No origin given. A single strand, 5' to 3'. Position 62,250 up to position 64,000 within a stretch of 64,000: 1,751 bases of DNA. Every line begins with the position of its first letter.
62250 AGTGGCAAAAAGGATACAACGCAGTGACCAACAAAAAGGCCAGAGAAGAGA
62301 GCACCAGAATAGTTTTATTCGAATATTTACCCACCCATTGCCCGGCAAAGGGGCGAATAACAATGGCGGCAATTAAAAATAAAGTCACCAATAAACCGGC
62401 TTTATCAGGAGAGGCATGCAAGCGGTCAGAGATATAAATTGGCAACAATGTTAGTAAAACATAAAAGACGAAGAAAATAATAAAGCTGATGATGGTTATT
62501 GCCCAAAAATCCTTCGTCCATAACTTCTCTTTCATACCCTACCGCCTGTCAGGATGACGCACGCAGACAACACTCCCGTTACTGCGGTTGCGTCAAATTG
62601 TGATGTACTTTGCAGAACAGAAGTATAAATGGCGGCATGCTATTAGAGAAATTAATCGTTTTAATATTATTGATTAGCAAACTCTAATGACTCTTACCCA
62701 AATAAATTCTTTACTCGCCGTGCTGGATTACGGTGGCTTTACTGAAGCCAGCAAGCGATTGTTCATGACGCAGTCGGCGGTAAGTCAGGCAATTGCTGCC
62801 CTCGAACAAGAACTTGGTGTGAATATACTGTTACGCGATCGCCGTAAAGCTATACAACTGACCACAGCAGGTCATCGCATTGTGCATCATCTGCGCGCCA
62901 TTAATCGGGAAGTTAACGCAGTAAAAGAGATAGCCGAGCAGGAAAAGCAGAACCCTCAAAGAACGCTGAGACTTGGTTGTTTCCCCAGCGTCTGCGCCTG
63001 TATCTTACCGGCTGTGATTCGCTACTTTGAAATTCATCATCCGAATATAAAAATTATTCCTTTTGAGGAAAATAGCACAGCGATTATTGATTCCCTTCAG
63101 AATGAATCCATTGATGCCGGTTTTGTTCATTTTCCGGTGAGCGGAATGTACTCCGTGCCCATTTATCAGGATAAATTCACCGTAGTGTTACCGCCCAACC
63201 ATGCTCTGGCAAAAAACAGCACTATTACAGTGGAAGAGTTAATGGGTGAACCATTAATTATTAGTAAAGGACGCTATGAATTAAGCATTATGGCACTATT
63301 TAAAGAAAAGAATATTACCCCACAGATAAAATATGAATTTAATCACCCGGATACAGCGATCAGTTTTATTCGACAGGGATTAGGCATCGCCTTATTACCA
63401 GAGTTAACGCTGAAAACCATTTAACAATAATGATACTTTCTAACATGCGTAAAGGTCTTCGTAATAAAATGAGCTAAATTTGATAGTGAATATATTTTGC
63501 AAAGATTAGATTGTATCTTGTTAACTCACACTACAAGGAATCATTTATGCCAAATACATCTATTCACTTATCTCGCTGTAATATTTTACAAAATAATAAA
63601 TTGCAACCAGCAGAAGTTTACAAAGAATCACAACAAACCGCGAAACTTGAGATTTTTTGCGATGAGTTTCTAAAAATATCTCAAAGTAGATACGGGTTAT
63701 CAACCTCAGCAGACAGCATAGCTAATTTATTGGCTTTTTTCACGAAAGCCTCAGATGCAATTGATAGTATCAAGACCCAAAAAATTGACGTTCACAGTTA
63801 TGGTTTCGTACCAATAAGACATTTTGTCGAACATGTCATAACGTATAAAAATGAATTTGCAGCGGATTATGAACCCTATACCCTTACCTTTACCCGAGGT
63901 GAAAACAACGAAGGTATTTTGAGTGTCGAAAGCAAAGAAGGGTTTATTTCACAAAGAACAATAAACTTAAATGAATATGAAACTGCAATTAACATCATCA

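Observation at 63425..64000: AT-rich open reading frame of unknown function running off the window end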

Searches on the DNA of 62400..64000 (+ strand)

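Call 5: search_dna_similar(query=window:62400-64000:+, collection=ecoli_genomes, mode=near, max_rows=15)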
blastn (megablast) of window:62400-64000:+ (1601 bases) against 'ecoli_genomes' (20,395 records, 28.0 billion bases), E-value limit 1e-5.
Records with a match: 4242; places in all: 4249; records where one place covers at least 80% of the query: 708.
Genomes with a match: 4242 of 5426; with a place that covers at least 80% of the query: 708. Places per genome that has any: lowest 1, median 1, highest 2. On chromosomes: 4249 places; on plasmids: 0.
Best place of each record, by identity: >=99% 1003; 95-99% 463; 90-95% 2574; 80-90% 202.
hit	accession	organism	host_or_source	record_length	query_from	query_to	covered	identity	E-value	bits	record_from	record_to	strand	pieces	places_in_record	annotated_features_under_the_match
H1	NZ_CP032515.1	Escherichia coli strain 118UI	Homo sapiens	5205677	1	1601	100%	100.0%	0e+0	2960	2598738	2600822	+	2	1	LysR family transcriptional regulator | hypothetical protein | MFS transporter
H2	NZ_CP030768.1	Escherichia coli strain 2017C-4173W12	missing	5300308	1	1601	100%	100.0%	0e+0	2960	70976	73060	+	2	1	LysR family transcriptional regulator | hypothetical protein | MFS transporter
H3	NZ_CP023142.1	Escherichia coli strain CFSAN061770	missing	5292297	1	1601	100%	100.0%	0e+0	2960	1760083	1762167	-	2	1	LysR family transcriptional regulator | hypothetical protein | MFS transporter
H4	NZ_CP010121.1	Escherichia coli strain C4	cow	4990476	1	1601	100%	100.0%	0e+0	2960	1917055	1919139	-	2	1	LysR family transcriptional regulator | hypothetical protein | MFS transporter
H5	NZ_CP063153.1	Escherichia coli strain M7424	Homo sapiens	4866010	1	1601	100%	100.0%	0e+0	2960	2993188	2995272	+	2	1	LysR family transcriptional regulator | hypothetical protein | MFS transporter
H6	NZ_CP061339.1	Escherichia coli strain M00057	Homo sapiens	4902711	1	1601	100%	100.0%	0e+0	2960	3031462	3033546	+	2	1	LysR family transcriptional regulator | hypothetical protein | MFS transporter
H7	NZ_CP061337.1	Escherichia coli strain M11957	Homo sapiens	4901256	1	1601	100%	100.0%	0e+0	2960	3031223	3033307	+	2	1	LysR family transcriptional regulator | hypothetical protein | MFS transporter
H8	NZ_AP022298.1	Escherichia coli strain BEC1-S17-ESBL-09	-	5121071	1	1601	100%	100.0%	0e+0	2960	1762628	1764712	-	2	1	LysR family transcriptional regulator | hypothetical protein | MFS transporter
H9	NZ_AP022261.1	Escherichia coli strain WP8-S18-ESBL-07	-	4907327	1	1601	100%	100.0%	0e+0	2960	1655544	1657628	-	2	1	LysR family transcriptional regulator | hypothetical protein | MFS transporter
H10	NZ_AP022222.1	Escherichia coli strain WP8-S17-ESBL-12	-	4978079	1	1601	100%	100.0%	0e+0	2960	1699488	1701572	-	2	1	LysR family transcriptional regulator | hypothetical protein | MFS transporter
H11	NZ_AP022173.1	Escherichia coli strain WP7-S17-ESBL-01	-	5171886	1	1601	100%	100.0%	0e+0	2960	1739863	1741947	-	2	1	LysR family transcriptional regulator | hypothetical protein | MFS transporter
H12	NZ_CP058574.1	Escherichia coli strain EC1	Homo sapiens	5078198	1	1601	100%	100.0%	0e+0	2960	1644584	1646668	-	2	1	LysR family transcriptional regulator | hypothetical protein | MFS transporter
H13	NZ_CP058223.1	Escherichia coli strain 550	Homo sapiens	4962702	1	1601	100%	100.0%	0e+0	2960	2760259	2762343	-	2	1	LysR family transcriptional regulator | hypothetical protein | MFS transporter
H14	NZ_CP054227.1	Escherichia coli strain EcPF15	Homo sapiens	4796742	1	1601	100%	100.0%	0e+0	2960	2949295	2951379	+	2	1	LysR family transcriptional regulator | hypothetical protein | MFS transporter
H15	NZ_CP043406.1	Escherichia coli strain NMBU-W13E19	surface water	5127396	1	1601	100%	100.0%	0e+0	2960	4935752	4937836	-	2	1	LysR family transcriptional regulator | hypothetical protein | MFS transporter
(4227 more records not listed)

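Call 6: get_annotated_region(hit=H1, flank=9000)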
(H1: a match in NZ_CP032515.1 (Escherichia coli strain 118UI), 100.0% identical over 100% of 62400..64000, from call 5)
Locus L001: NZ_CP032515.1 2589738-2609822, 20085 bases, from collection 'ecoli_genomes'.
description: Escherichia coli strain 118UI chromosome, complete genome
organism: Escherichia coli strain 118UI (NCBI taxid 562)
replicon: chromosome; assembly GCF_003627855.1
host: Homo sapiens; source: urine; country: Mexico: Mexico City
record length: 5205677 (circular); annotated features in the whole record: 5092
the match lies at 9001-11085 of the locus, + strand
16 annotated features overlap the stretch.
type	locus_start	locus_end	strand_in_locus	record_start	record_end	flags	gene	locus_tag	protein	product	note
CDS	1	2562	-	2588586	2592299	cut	yfaL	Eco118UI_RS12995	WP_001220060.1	AIDA-I family autotransporter adhesin YfaL/EhaC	-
CDS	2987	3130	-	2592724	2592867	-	ypaB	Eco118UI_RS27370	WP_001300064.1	protein YpaB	-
CDS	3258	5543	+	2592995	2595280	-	nrdA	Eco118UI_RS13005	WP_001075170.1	class 1a ribonucleoside-diphosphate reductase subunit alpha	-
CDS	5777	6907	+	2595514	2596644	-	nrdB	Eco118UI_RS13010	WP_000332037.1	class Ia ribonucleoside-diphosphate reductase subunit beta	-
CDS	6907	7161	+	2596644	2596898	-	yfaE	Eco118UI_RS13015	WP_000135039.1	ferredoxin-like diferric-tyrosyl radical cofactor maintenance protein YfaE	-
CDS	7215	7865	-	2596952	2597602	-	inaA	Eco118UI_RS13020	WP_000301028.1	lipopolysaccharide kinase InaA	-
CDS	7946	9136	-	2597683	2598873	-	-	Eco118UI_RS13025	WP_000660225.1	MFS transporter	-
CDS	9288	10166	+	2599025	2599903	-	-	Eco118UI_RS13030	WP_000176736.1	LysR family transcriptional regulator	-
CDS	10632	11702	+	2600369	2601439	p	-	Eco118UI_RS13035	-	hypothetical protein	frameshifted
CDS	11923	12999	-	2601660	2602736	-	glpQ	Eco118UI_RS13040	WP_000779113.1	glycerophosphodiester phosphodiesterase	-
CDS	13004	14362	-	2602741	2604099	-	glpT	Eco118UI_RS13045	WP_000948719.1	glycerol-3-phosphate transporter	-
CDS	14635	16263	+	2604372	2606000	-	glpA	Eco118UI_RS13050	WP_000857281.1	anaerobic glycerol-3-phosphate dehydrogenase subunit A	-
CDS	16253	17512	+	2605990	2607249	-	glpB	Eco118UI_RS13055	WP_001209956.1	glycerol-3-phosphate dehydrogenase subunit GlpB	-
CDS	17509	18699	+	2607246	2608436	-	glpC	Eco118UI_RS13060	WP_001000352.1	anaerobic glycerol-3-phosphate dehydrogenase subunit GlpC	-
CDS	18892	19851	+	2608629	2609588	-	rpnE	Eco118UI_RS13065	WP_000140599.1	ISNCY family transposase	-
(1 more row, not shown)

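Call 11: search_dna_similar(query=L001:10560-11900:+, collection=ecoli_genomes, mode=near, max_rows=40, rows=spread)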
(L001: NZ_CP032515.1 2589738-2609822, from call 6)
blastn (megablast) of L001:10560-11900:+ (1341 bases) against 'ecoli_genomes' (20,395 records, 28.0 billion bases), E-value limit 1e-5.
Records with a match: 1052; places in all: 1055; records where one place covers at least 80% of the query: 1045.
Genomes with a match: 1052 of 5426; with a place that covers at least 80% of the query: 1045. Places per genome that has any: lowest 1, median 1, highest 2. On chromosomes: 1055 places; on plasmids: 0.
Best place of each record, by identity: >=99% 172; 95-99% 859; 90-95% 21.
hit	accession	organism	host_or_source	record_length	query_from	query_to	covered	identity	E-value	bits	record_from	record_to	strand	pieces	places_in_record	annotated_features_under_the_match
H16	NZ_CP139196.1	Escherichia coli strain GN25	night heron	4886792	1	1341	100%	100.0%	0e+0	2494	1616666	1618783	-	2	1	hypothetical protein | IS1-like element IS1A family transposase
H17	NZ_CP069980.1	Escherichia coli strain FDAARGOS_1291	Homo sapiens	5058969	1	1341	100%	100.0%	0e+0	2477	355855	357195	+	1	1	hypothetical protein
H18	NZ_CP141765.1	Escherichia coli strain HYM1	duck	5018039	1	1341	100%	100.0%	0e+0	2477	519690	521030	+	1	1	hypothetical protein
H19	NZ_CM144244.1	Escherichia coli strain CB8671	Homo sapiens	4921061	1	1341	100%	100.0%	0e+0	2477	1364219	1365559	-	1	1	hypothetical protein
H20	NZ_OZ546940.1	Escherichia coli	Homo sapiens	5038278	1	1341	100%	100.0%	0e+0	2477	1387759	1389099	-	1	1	hypothetical protein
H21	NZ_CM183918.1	Escherichia coli strain GMM076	Homo sapiens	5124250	1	1341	100%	100.0%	0e+0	2477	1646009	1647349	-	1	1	hypothetical protein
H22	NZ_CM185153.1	Escherichia coli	Human feces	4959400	1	1341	100%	99.9%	0e+0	2471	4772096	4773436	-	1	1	hypothetical protein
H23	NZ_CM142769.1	Escherichia coli strain GPEC403-625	chicken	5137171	1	1341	100%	99.0%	0e+0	2399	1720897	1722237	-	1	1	hypothetical protein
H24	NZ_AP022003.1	Escherichia coli strain WP3-W18-ESBL-08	-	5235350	1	1341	100%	98.7%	0e+0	2383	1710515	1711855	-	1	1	hypothetical protein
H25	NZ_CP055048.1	Escherichia coli strain SWHEFF_58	Shek Wu Hui WWTPs_58 WWTPs effluent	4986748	1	1341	100%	98.7%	0e+0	2383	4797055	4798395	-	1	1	hypothetical protein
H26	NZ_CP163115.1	Escherichia coli strain W46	Homo sapiens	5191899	1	1341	100%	98.7%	0e+0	2383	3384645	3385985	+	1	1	hypothetical protein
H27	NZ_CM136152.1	Escherichia coli strain PRO_A-1504-6M-A_ESBL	Homo sapiens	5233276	1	1341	100%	98.7%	0e+0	2383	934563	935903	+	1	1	hypothetical protein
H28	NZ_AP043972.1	Escherichia coli strain 22AH104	Canis lupus familiaris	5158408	1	1341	100%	98.7%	0e+0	2383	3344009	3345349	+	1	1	hypothetical protein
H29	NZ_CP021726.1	Escherichia coli strain Combat11I9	Homo sapiens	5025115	1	1341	100%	96.9%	0e+0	2250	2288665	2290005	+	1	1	hypothetical protein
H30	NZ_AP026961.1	Escherichia coli strain EC20-72C-1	Anabas testudineus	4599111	1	1341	100%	96.9%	0e+0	2244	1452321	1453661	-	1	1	hypothetical protein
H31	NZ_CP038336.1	Escherichia coli O157:H7 strain LSU61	Deer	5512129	1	1341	100%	96.7%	0e+0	2233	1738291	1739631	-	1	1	hypothetical protein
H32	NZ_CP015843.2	Escherichia coli O157:H7 strain FRIK2455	Bos taurus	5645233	1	1341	100%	96.6%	0e+0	2228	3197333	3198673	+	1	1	hypothetical protein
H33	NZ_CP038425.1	Escherichia coli O157:H7 strain 2571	bovine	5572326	1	1341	100%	96.6%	0e+0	2228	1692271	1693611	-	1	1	hypothetical protein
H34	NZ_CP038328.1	Escherichia coli O157:H7 strain NE 1092-2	cattle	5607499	1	1341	100%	96.6%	0e+0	2228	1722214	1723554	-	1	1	hypothetical protein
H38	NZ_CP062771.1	Escherichia coli O157:H7 strain Z570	Bovine Faeces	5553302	1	1341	100%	96.6%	0e+0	2228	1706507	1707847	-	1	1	hypothetical protein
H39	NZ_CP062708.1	Escherichia coli O157:H7 strain Z1832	Bovine Faeces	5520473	1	1341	100%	96.6%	0e+0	2228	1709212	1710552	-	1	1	hypothetical protein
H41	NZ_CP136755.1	Escherichia coli O157:H7 strain PNUSAE147325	missing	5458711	1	1341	100%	96.6%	0e+0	2228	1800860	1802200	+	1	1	hypothetical protein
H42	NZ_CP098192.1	Escherichia coli strain Z0117EC0116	Canis lupus familiaris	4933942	1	1341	100%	96.6%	0e+0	2226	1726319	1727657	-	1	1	hypothetical protein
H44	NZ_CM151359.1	Escherichia coli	Homo sapiens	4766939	1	1341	100%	96.6%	0e+0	2237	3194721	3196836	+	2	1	hypothetical protein (x2) | IS1-like element IS1A family transposase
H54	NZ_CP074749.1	Escherichia coli strain R32_14_1F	goat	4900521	1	1341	100%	94.3%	0e+0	2054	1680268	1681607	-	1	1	hypothetical protein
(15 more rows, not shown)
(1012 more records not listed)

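Call 12: get_annotated_region(hit=H32, flank=3000)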
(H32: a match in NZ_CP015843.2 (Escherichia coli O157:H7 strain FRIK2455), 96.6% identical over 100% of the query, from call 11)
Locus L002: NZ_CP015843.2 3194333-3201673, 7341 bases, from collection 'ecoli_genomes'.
description: Escherichia coli O157:H7 strain FRIK2455 chromosome, complete genome
organism: Escherichia coli O157:H7 strain FRIK2455 (NCBI taxid 83334)
replicon: chromosome; assembly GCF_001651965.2
host: Bos taurus; source: fecal steer; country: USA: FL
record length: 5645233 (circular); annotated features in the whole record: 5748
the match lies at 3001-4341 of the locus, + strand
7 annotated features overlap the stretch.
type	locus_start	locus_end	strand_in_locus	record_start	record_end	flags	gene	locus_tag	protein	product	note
CDS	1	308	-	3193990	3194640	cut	inaA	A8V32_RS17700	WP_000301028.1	lipopolysaccharide kinase InaA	-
CDS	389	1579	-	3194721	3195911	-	-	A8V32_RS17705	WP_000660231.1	MFS transporter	-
CDS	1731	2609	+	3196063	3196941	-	-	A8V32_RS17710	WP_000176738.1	LysR family transcriptional regulator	-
CDS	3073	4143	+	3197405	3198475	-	-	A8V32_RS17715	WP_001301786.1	hypothetical protein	-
CDS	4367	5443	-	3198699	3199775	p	glpQ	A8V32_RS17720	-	glycerophosphodiester phosphodiesterase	internal stop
CDS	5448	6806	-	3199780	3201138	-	glpT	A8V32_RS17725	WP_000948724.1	glycerol-3-phosphate transporter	-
CDS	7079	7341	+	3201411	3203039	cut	glpA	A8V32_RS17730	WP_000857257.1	anaerobic glycerol-3-phosphate dehydrogenase subunit A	-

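Call 13: get_annotated_region(hit=H24, flank=3000)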
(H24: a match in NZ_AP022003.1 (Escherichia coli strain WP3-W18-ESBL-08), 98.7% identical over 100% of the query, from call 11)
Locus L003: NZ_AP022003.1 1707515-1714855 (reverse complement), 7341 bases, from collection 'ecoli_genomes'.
description: Escherichia coli strain WP3-W18-ESBL-08 chromosome, complete genome
organism: Escherichia coli strain WP3-W18-ESBL-08 (NCBI taxid 562)
replicon: chromosome; assembly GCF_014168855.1
host: -; source: -; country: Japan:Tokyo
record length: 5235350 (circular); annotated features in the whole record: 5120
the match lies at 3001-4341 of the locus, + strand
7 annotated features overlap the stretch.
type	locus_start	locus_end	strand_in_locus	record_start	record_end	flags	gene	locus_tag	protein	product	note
CDS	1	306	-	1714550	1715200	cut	inaA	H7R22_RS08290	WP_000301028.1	lipopolysaccharide kinase InaA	-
CDS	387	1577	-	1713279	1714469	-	-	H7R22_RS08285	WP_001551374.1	MFS transporter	-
CDS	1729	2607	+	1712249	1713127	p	-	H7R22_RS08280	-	LysR family transcriptional regulator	internal stop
CDS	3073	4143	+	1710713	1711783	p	-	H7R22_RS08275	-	hypothetical protein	frameshifted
CDS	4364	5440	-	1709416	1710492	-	glpQ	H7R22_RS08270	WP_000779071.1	glycerophosphodiester phosphodiesterase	-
CDS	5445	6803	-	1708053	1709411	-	glpT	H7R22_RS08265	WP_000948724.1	glycerol-3-phosphate transporter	-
CDS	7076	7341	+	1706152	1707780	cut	glpA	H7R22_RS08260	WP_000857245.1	anaerobic glycerol-3-phosphate dehydrogenase subunit A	-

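Call 14: get_annotated_region(hit=H42, flank=3000)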
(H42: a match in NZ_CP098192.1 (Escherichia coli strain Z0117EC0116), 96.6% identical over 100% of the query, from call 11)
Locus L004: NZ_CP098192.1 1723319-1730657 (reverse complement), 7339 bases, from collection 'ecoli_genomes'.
description: Escherichia coli strain Z0117EC0116 chromosome, complete genome
organism: Escherichia coli strain Z0117EC0116 (NCBI taxid 562)
replicon: chromosome; assembly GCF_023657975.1
host: Canis lupus familiaris; source: -; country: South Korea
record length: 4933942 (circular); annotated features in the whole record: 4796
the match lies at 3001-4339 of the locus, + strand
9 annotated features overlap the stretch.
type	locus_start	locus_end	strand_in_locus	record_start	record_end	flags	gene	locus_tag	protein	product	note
CDS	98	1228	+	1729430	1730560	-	nrdB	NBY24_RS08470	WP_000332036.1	class Ia ribonucleoside-diphosphate reductase subunit beta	-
CDS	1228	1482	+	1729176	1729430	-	yfaE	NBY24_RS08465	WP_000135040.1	ferredoxin-like diferric-tyrosyl radical cofactor maintenance protein YfaE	-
CDS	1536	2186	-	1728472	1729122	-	inaA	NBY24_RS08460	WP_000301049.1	lipopolysaccharide kinase InaA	-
CDS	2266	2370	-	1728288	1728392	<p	-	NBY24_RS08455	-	hypothetical protein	incomplete; partial in the middle of a contig; missing N-terminus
CDS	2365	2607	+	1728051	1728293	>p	-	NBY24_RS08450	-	LysR family transcriptional regulator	incomplete; partial in the middle of a contig; missing N-terminus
CDS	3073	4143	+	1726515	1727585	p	-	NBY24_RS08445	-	hypothetical protein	frameshifted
CDS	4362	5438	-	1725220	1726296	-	glpQ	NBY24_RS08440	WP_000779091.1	glycerophosphodiester phosphodiesterase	-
CDS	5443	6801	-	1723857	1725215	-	glpT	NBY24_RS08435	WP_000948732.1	glycerol-3-phosphate transporter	-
CDS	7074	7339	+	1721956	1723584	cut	glpA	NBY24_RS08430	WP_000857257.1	anaerobic glycerol-3-phosphate dehydrogenase subunit A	-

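Call 15: get_annotated_region(hit=H54, flank=3000)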
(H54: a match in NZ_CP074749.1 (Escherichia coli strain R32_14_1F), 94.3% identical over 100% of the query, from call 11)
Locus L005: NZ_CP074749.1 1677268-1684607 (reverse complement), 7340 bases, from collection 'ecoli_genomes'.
description: Escherichia coli strain R32_14_1F chromosome, complete genome
organism: Escherichia coli strain R32_14_1F (NCBI taxid 562)
replicon: chromosome; assembly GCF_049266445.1
host: goat; source: missing; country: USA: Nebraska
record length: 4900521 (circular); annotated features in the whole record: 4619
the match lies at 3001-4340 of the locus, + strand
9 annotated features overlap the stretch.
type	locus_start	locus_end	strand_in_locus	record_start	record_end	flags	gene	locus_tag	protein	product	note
CDS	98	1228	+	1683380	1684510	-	nrdB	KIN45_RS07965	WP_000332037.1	class Ia ribonucleoside-diphosphate reductase subunit beta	-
CDS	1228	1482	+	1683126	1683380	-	yfaE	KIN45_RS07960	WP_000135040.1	ferredoxin-like diferric-tyrosyl radical cofactor maintenance protein YfaE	-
CDS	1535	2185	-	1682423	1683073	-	inaA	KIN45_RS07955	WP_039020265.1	lipopolysaccharide kinase InaA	-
CDS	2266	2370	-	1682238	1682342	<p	-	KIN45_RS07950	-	hypothetical protein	incomplete; partial in the middle of a contig; missing N-terminus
CDS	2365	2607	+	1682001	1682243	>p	-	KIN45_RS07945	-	LysR family transcriptional regulator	incomplete; partial in the middle of a contig; missing N-terminus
CDS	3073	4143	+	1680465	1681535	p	-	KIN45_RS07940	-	hypothetical protein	frameshifted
CDS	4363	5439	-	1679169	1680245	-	glpQ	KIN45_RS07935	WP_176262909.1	glycerophosphodiester phosphodiesterase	-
CDS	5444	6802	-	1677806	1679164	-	glpT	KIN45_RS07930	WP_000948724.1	glycerol-3-phosphate transporter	-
CDS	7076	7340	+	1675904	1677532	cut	glpA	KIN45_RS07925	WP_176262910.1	anaerobic glycerol-3-phosphate dehydrogenase subunit A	-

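Call 31: search_rna_families(source=L001, start=10000, end=12000, threshold=evalue, max_evalue=1)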
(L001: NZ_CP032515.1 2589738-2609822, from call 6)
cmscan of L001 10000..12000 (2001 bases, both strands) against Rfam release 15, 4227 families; matches with E-value up to 1: 0.
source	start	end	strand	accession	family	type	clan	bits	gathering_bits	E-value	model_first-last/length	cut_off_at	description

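Call 32: search_dna_similar(query=window:63360-63480:+, collection=ecoli_genomes, mode=near, max_rows=10)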
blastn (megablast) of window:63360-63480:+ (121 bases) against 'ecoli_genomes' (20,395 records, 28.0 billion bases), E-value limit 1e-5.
Records with a match: 4237; places in all: 4246; records where one place covers at least 80% of the query: 1039.
Genomes with a match: 4237 of 5426; with a place that covers at least 80% of the query: 1039. Places per genome that has any: lowest 1, median 1, highest 2. On chromosomes: 4246 places; on plasmids: 0.
Best place of each record, by identity: >=99% 1145; 95-99% 326; 90-95% 2766.
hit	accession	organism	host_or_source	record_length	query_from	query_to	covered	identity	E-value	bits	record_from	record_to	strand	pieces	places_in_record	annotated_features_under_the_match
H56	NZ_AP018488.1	Escherichia coli O157:H7 strain PV15-279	Homo sapiens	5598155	1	121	100%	100.0%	4e-23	226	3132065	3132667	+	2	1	LysR family transcriptional regulator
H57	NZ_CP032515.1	Escherichia coli strain 118UI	Homo sapiens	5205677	1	121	100%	100.0%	4e-23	226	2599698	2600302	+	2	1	LysR family transcriptional regulator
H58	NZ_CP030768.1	Escherichia coli strain 2017C-4173W12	missing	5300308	1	121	100%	100.0%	4e-23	226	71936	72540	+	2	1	LysR family transcriptional regulator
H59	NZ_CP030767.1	Escherichia coli strain 2017C-4109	missing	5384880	1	121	100%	100.0%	4e-23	226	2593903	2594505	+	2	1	LysR family transcriptional regulator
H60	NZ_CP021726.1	Escherichia coli strain Combat11I9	Homo sapiens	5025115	1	121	100%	100.0%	4e-23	226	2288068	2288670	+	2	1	LysR family transcriptional regulator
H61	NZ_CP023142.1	Escherichia coli strain CFSAN061770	missing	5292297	1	121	100%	100.0%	4e-23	226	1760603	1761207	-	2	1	LysR family transcriptional regulator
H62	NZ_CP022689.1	Escherichia coli strain CDC#03-98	missing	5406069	1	121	100%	100.0%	4e-23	226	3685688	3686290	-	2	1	LysR family transcriptional regulator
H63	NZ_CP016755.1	Escherichia coli strain FORC_044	Homo sapiens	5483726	1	121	100%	100.0%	4e-23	226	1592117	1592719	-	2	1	LysR family transcriptional regulator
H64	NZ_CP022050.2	Escherichia coli O157 strain FDAARGOS_293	Homo sapiens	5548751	1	121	100%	100.0%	4e-23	226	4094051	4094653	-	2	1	LysR family transcriptional regulator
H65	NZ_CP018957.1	Escherichia coli strain Ecol_316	Homo sapiens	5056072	1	121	100%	100.0%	4e-23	226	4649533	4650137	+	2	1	LysR family transcriptional regulator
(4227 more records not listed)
